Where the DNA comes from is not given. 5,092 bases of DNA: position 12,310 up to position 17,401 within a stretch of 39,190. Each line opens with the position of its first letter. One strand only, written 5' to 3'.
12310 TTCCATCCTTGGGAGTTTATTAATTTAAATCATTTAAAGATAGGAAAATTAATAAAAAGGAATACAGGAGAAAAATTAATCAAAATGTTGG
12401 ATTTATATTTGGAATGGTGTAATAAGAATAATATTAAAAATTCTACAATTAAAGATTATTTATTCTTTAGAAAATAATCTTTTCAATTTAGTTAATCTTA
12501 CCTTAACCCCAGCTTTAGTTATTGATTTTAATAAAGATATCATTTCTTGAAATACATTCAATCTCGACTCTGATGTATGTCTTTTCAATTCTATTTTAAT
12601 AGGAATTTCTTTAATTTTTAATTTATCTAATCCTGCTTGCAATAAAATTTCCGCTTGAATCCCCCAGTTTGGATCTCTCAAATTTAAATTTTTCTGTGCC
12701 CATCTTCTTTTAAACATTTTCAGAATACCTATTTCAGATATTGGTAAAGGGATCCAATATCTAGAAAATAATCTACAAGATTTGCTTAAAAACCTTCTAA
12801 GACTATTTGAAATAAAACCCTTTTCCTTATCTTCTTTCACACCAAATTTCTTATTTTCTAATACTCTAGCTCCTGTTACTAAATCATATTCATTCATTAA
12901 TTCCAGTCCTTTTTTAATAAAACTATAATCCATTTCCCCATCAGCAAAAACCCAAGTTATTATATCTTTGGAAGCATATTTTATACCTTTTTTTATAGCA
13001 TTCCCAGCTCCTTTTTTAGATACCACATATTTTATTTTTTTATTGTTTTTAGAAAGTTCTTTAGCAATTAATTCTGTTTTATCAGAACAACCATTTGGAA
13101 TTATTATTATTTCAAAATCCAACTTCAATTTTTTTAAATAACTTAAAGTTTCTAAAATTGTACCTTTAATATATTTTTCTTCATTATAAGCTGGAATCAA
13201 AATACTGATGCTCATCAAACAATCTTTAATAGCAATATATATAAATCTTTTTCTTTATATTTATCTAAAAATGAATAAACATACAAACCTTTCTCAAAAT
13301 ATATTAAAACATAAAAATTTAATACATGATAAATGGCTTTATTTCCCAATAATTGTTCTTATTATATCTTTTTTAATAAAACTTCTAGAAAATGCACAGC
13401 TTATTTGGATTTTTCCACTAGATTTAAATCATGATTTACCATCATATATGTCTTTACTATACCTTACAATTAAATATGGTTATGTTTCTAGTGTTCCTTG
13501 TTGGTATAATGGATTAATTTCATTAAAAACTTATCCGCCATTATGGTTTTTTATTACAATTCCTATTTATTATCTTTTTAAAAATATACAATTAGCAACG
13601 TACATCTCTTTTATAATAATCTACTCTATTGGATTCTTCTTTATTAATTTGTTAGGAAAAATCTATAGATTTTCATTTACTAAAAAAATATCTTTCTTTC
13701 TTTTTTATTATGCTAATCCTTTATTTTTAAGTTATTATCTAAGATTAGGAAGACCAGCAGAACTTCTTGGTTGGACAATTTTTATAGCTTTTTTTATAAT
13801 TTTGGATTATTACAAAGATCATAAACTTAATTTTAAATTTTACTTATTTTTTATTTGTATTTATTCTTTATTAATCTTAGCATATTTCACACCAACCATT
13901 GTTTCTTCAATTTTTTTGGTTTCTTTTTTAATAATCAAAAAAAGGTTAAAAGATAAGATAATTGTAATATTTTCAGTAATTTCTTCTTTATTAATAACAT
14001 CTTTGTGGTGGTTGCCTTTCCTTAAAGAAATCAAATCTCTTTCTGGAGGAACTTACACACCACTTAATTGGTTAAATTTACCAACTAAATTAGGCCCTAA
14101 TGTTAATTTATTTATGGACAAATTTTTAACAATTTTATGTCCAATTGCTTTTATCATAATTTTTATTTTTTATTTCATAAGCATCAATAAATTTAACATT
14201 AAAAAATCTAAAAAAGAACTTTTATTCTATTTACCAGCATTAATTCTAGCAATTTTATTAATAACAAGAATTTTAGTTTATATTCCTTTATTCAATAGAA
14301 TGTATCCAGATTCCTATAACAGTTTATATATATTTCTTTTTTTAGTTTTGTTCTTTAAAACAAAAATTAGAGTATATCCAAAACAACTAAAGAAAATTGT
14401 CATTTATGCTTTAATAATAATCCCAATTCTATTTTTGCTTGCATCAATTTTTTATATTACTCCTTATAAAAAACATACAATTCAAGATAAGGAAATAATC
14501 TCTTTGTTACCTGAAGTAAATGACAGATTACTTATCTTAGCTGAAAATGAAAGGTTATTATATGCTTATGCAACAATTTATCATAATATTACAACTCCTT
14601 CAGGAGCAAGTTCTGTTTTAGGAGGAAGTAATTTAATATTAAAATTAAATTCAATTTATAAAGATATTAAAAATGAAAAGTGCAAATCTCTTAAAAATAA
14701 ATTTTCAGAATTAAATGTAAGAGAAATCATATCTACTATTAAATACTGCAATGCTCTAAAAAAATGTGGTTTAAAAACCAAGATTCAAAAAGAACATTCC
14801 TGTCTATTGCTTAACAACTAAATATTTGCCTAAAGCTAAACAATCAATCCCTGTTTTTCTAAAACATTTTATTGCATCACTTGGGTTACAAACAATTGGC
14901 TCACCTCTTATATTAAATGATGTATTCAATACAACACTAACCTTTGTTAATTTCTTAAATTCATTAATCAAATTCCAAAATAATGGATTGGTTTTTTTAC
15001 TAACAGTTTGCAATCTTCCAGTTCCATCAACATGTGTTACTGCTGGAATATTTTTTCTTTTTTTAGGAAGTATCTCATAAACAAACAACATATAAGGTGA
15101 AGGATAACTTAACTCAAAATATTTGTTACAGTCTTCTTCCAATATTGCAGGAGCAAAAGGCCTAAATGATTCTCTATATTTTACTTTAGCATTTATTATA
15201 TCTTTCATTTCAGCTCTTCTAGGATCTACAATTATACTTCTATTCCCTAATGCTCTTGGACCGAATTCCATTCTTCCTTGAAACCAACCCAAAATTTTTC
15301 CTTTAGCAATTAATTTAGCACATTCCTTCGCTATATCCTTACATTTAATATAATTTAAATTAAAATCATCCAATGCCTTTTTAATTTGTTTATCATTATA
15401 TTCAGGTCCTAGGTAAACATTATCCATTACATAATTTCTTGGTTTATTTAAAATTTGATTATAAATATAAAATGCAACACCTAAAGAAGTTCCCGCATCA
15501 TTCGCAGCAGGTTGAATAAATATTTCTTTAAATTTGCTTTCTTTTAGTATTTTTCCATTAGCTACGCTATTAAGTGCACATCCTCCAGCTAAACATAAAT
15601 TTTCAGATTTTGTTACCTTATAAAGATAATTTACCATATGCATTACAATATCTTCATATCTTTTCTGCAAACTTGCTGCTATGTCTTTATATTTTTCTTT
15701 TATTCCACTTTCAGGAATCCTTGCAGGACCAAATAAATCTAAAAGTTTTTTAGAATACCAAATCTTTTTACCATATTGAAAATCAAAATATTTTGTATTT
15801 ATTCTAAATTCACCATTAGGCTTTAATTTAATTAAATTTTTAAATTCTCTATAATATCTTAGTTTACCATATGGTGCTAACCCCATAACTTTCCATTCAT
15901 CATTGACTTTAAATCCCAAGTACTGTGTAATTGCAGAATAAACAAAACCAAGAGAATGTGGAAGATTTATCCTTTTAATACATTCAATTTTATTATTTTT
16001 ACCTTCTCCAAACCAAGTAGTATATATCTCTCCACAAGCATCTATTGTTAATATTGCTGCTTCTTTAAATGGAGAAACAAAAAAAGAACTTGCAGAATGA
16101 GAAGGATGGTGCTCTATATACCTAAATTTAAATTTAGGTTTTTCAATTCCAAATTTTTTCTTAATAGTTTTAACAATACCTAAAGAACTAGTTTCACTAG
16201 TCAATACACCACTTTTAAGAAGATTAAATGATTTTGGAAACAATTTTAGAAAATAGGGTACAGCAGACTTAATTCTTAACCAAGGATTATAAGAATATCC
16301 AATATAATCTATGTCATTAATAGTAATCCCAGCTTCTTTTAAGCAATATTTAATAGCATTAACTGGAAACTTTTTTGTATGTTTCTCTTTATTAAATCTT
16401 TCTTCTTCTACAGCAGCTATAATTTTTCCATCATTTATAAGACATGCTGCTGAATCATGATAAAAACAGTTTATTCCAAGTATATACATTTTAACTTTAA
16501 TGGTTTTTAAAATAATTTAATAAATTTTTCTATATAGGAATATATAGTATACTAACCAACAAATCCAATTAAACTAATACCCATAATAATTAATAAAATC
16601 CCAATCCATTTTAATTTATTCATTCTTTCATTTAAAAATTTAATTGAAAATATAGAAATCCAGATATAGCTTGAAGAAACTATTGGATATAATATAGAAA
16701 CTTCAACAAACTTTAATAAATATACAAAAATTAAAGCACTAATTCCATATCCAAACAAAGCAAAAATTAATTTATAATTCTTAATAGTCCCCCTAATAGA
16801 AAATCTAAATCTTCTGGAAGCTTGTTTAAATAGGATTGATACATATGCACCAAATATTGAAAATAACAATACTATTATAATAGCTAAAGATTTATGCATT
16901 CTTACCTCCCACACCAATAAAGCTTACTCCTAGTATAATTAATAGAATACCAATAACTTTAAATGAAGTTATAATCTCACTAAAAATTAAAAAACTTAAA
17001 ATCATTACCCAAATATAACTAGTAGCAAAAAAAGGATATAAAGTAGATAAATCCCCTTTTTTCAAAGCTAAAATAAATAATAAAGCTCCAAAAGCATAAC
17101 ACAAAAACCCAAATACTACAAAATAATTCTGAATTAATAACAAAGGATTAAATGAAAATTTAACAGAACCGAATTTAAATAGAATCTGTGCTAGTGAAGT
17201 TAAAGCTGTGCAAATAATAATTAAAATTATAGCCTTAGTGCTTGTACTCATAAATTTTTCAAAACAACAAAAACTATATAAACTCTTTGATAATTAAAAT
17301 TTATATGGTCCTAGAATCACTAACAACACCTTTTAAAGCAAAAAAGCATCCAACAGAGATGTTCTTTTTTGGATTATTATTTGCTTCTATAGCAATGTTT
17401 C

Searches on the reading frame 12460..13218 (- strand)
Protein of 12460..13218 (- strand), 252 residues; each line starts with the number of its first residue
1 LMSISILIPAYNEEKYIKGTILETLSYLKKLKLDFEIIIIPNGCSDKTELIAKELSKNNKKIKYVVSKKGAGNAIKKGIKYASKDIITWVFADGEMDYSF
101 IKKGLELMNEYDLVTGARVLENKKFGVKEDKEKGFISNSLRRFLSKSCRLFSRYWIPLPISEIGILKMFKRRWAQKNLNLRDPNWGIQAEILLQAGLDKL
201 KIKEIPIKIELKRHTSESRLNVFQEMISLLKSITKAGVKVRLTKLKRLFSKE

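Call 24: search_protein_families(library=pfam, proteins=[window:12460-13218:-], max_evalue=0.001)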
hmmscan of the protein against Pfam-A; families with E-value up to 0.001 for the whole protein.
window:12460-13218:- (252 aa): 3 families
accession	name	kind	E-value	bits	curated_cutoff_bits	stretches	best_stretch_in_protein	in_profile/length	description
PF00535.33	Glycos_transf_2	-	1.6e-23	83.9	23.3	1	5-142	1-132/168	Glycosyl transferase family 2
PF10111.15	Glyco_tranf_2_2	-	0.00011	22.3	27.3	1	5-94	1-92/276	Glycosyltransferase like family 2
PF13641.12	Glyco_tranf_2_3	-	0.00016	22.2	27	1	4-117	3-122/230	Glycosyltransferase like family 2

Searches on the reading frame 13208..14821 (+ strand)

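Call 24: search_protein_families(library=pfam, proteins=[window:13208-14821:+], max_evalue=0.001)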
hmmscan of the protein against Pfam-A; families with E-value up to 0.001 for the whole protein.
window:13208-14821:+ (537 aa): 1 family
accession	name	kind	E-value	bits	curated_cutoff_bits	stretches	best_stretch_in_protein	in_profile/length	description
PF10131.15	PTPS_related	-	3.7e-05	22.8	26.4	1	109-440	4-333/621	6-pyruvoyl-tetrahydropterin synthase related domain; membrane protein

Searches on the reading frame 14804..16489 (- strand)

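Call 24: search_protein_families(library=pfam, proteins=[window:14804-16489:-], max_evalue=0.001)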
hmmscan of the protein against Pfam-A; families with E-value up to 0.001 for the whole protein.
window:14804-16489:- (561 aa): 3 families
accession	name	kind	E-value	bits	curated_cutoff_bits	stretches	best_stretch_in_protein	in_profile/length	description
PF16861.10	Carbam_trans_C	-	2e-75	252.5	27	1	391-560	1-170/170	Carbamoyltransferase C-terminus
PF02543.21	Carbam_trans_N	-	1.9e-73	248.4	24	1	3-339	2-345/346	Carbamoyltransferase N-terminus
PF00814.31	TsaD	-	1.2e-06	28.8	24.8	0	249-317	190-240/264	tRNA N6-adenosine threonylcarbamoyltransferase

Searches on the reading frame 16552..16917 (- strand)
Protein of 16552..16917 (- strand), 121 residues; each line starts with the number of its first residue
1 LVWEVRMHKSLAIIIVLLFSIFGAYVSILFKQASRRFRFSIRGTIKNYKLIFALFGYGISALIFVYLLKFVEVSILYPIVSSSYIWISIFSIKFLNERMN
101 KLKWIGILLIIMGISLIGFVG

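Call 24: search_protein_families(library=pfam, proteins=[window:16552-16917:-], max_evalue=0.001)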
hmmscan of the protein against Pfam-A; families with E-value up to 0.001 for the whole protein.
window:16552-16917:- (121 aa): 2 families
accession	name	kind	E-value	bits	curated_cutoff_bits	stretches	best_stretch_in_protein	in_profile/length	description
PF00892.27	EamA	-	3.1e-10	40.9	28.2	1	15-118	33-134/135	EamA-like transporter family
PF10639.15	TMEM234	-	1e-06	29.2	30.1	1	35-117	29-112/113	Putative transmembrane family 234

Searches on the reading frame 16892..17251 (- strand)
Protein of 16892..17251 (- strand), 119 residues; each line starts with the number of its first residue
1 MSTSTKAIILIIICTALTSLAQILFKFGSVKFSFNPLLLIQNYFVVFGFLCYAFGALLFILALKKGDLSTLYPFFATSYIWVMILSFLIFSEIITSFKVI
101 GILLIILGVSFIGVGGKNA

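Call 24: search_protein_families(library=pfam, proteins=[window:16892-17251:-], max_evalue=0.001)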
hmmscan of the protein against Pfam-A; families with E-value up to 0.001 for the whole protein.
window:16892-17251:- (119 aa): 1 family
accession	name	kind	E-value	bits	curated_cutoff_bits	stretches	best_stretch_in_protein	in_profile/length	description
PF00892.27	EamA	-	5e-08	33.7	28.2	1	11-112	38-133/135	EamA-like transporter family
